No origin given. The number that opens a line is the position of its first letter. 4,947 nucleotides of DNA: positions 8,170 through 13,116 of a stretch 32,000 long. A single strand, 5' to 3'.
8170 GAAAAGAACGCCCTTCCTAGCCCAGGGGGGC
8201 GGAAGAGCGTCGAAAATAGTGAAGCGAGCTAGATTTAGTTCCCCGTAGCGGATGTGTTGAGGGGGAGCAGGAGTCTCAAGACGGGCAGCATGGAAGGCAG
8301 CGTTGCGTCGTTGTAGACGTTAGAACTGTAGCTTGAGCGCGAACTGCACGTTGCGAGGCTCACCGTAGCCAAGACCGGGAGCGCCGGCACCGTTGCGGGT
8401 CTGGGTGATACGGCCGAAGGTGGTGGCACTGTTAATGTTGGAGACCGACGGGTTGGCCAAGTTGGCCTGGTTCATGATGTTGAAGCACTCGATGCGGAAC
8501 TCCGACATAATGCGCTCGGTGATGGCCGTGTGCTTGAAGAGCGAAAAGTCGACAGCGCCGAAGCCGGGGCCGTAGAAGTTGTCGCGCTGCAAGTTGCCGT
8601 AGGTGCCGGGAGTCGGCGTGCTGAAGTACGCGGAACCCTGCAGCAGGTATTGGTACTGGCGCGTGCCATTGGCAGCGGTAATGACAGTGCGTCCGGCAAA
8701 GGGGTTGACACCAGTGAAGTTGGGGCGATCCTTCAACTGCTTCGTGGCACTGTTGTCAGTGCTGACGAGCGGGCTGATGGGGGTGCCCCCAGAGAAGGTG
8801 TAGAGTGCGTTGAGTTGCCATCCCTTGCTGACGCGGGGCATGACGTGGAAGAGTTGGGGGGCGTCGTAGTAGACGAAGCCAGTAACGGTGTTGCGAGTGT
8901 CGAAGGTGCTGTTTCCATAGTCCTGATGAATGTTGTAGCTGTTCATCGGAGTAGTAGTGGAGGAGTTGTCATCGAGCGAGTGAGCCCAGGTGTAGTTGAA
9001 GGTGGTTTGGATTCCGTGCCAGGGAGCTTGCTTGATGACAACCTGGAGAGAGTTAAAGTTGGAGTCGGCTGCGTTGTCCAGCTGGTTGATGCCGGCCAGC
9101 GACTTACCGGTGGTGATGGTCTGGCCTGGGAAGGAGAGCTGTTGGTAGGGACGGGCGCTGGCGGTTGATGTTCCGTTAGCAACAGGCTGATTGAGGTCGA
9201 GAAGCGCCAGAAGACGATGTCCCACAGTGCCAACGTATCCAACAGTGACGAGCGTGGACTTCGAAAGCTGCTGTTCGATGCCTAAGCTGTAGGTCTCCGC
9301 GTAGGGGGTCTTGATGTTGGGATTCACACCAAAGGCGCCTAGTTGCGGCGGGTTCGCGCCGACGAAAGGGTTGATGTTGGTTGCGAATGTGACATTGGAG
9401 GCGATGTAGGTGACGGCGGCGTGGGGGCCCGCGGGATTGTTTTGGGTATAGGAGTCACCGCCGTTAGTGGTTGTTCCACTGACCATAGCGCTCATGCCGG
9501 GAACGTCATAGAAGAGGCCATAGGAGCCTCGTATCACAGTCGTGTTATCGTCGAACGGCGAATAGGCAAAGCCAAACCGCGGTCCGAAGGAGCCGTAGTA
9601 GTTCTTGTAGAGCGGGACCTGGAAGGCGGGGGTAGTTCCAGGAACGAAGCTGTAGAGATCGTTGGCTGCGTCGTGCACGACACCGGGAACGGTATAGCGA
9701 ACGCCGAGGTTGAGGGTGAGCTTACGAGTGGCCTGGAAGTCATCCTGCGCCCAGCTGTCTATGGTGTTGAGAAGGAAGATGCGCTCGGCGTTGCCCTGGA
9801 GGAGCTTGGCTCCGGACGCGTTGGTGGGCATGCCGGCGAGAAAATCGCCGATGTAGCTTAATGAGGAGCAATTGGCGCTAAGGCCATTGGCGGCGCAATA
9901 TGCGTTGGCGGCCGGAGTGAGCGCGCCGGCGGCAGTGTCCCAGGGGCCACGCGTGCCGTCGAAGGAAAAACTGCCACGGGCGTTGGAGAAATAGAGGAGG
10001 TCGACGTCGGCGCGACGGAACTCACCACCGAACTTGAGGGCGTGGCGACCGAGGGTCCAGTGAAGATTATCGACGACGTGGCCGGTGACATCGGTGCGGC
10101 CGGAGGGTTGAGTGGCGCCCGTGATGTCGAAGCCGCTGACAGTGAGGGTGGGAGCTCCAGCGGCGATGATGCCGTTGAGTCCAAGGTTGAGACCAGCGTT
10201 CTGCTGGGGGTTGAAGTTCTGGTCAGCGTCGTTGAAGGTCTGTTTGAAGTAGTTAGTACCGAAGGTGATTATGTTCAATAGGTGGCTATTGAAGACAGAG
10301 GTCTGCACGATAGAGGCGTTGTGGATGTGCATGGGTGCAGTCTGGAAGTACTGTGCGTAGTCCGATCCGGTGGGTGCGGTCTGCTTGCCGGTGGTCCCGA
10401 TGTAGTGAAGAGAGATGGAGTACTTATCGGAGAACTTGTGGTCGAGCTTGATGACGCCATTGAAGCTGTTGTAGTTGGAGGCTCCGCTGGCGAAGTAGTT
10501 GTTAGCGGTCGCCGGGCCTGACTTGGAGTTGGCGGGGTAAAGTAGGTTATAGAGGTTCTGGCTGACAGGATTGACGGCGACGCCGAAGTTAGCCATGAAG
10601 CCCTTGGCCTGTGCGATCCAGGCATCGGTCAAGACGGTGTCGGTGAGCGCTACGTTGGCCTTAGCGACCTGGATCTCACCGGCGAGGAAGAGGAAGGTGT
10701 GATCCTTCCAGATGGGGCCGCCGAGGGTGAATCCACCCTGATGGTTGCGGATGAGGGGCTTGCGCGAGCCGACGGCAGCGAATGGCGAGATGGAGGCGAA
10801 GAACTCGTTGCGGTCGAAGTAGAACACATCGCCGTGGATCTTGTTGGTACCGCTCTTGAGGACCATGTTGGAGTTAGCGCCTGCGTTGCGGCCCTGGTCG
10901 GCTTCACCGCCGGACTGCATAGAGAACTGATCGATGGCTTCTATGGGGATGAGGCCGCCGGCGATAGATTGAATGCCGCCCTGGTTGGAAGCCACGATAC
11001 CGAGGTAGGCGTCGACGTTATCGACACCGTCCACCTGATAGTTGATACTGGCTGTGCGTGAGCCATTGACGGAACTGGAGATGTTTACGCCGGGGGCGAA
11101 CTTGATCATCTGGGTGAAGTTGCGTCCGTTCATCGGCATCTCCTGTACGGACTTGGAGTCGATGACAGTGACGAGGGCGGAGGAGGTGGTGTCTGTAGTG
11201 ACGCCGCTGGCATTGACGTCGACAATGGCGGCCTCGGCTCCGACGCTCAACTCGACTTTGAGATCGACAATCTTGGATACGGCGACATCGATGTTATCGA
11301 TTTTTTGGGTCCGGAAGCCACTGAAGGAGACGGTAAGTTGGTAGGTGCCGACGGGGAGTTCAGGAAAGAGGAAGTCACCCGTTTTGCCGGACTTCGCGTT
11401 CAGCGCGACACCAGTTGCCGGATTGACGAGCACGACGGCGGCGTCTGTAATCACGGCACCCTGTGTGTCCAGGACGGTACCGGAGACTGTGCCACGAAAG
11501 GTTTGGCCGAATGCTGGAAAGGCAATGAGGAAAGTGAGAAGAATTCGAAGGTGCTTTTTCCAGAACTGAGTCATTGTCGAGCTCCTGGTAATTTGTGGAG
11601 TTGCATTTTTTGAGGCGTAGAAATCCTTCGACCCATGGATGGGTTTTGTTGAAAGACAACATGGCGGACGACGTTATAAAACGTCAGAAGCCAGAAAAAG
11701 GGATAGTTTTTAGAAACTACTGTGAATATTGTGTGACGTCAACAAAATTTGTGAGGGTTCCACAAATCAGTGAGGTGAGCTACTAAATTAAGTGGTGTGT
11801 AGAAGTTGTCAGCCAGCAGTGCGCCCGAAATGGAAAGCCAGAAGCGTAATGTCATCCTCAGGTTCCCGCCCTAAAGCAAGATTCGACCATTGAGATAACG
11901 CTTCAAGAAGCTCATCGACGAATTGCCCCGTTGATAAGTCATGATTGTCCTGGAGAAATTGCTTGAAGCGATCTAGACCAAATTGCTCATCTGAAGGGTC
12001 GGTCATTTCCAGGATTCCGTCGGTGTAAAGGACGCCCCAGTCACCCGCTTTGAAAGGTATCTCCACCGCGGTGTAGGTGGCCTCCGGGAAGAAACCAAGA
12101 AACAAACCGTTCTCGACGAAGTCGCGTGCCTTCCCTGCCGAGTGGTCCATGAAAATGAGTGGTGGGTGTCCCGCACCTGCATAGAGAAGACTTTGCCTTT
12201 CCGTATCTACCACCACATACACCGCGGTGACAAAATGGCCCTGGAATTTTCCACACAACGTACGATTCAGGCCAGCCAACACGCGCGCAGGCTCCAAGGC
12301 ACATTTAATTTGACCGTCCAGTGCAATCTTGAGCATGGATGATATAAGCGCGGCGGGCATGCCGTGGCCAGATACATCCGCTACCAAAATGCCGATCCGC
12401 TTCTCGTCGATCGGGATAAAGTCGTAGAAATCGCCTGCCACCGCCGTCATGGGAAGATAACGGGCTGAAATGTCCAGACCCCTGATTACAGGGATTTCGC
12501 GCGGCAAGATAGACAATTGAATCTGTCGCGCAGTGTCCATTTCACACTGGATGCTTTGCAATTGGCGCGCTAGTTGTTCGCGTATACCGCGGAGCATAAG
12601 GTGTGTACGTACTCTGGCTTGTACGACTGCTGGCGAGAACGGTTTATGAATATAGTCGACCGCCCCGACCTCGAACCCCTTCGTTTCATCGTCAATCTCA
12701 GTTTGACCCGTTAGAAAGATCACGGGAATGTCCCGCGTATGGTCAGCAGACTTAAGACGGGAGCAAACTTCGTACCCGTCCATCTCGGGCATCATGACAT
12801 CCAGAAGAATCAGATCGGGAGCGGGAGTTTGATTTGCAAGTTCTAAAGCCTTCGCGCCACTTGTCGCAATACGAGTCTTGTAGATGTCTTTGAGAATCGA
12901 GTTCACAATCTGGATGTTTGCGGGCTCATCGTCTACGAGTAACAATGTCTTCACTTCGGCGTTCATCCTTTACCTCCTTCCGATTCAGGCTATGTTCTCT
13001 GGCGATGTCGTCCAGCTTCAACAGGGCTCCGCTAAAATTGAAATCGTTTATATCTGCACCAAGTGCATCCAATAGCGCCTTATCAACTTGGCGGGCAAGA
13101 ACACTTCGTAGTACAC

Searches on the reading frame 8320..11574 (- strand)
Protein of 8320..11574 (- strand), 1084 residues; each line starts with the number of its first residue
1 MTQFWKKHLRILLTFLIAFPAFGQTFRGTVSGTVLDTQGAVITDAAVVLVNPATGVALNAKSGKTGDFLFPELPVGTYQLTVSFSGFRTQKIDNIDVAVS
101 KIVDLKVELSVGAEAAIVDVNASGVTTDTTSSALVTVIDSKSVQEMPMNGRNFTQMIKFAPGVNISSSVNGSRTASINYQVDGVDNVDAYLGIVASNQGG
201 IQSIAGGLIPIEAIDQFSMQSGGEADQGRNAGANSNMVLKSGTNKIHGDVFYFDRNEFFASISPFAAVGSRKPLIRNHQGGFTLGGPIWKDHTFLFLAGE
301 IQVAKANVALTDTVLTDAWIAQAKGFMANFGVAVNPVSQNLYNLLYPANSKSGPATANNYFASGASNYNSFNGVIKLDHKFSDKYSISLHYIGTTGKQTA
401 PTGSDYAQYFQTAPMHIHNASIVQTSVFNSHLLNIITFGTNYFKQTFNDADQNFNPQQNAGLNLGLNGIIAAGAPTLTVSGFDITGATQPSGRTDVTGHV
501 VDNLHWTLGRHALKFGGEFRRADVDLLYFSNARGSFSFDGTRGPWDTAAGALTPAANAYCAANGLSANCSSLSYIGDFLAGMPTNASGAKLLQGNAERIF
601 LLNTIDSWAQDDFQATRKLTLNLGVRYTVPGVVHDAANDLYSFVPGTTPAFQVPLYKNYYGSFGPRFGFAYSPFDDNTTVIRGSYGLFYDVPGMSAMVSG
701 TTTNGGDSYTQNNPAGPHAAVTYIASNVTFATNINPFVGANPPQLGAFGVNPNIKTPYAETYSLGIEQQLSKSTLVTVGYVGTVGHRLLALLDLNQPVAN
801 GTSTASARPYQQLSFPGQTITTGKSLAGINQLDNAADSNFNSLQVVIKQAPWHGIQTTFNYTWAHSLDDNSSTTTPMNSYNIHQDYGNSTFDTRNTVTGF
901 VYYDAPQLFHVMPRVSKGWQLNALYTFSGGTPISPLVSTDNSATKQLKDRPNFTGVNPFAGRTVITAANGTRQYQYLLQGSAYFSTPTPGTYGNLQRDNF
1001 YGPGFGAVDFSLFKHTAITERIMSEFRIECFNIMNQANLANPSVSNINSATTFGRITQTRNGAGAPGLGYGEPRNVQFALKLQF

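Call 8: search_protein_families(library=pfam, proteins=[window:8320-11574:-], max_evalue=0.001)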
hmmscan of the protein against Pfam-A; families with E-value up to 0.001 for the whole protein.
window:8320-11574:- (1084 aa): 3 families
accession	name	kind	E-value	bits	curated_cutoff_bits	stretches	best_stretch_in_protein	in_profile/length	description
PF25183.1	OMP_b-brl_4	-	1.1e-171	573.7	30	1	238-1077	1-838/838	Outer membrane beta barrel domain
PF13620.12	CarboxypepD_reg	-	5.6e-19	68.7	32.3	1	29-109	1-81/82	Carboxypeptidase regulatory-like domain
PF13715.12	CarbopepD_reg_2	-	5.1e-07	30.1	32.2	1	30-108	1-75/88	CarboxypepD_reg-like domain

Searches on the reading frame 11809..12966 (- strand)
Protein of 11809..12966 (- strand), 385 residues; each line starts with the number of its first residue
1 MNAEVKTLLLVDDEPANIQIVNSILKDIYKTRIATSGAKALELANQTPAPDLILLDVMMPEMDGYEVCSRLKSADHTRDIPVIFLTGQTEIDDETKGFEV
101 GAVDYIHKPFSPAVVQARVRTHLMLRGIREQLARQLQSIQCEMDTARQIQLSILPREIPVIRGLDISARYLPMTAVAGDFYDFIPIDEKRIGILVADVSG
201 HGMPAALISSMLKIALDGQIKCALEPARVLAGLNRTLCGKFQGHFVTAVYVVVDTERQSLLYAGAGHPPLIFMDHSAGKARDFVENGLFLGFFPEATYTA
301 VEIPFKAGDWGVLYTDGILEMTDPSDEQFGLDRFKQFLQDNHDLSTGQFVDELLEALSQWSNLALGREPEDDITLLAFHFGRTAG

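Call 6: search_protein_families(library=pfam, proteins=[window:11809-12966:-], max_evalue=0.01)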
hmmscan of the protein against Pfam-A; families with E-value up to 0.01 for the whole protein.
window:11809-12966:- (385 aa): 2 families
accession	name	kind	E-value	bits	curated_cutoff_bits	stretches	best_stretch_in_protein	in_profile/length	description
PF07228.17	SpoIIE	-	3e-48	164.7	25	1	187-380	1-191/192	Stage II sporulation protein E (SpoIIE)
PF00072.30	Response_reg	-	1.6e-27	96.3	30.2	1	9-119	2-110/111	Response regulator receiver domain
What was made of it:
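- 11809..12966 (-): REC-PP2C (SpoIIE-type) serine phosphatase (385 aa), the predicted STAS-P phosphatase. Pfam Response_reg plus SpoIIE (call 6).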

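Call 7: search_protein_families(library=ncbifam, proteins=[window:11809-12966:-], max_evalue=0.01)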
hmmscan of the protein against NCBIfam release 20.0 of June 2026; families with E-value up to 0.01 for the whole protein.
window:11809-12966:- (385 aa): 99 families (the best 25 are shown)
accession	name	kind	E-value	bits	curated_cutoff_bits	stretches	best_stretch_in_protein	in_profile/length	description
NF045505.1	RR_RssB_Pseudo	equivalog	1.8e-44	152.4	700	1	3-325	3-344/394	two-component system response regulator RssB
NF007135.0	PRK09581.1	equivalog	6.1e-33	114.3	474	1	7-144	4-142/457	PleD family two-component system response regulator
TIGR02154.1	PhoB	equivalog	6.8e-29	100.8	296.2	1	6-146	3-142/226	phosphate regulon transcriptional regulator PhoB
NF045944.1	ResRegRpaBCyano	equivalog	3.8e-28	98.4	330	1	9-131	1-118/229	response regulator transcription factor RpaB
NF053854.1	RespRegPhoBBctds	equivalog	4.2e-27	95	270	1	8-131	1-122/225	two-component system response regulator PhoB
NF008296.0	PRK11083.1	equivalog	8.3e-27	94.1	273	1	6-144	4-139/228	two-component system response regulator CreB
NF040689.1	MtrAB_MtrA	equivalog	1.1e-26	93.6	300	1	9-146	2-134/219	MtrAB system response regulator MtrA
NF007982.1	PRK10710.1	equivalog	9.5e-24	84.3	380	1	4-142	6-139/235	envelope stress response regulator BaeR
TIGR01387.1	cztR_silR_copR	subfamily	6.6e-23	81.5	279.2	1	9-147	2-136/218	heavy metal response regulator transcription factor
NF040534.1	resp_reg_YycF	equivalog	2.4e-22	79.3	340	1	6-126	1-118/231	response regulator YycF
NF041733.1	resp_reg_CseB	equivalog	9.7e-21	74.2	350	1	8-147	3-138/228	two-component system response regulator CseB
NF033117.2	vanR_ACDEGLN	exception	1.6e-20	73.6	350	1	9-124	2-114/226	VanR-ABDEGLN family response regulator transcription factor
NF051850.1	RespRegRprY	equivalog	6e-20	71.6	370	1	1-148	1-146/234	response regulator transcription factor RprY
NF033120.0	vanR_FM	exception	6.2e-20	71.8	460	1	7-124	5-119/231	vancomycin resistance response regulator transcription factor, VanR-F/VanR-M family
NF045991.1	RespRegCtrARhodob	equivalog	2.5e-19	69.9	350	1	8-121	3-114/224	response regulator transcription factor CtrA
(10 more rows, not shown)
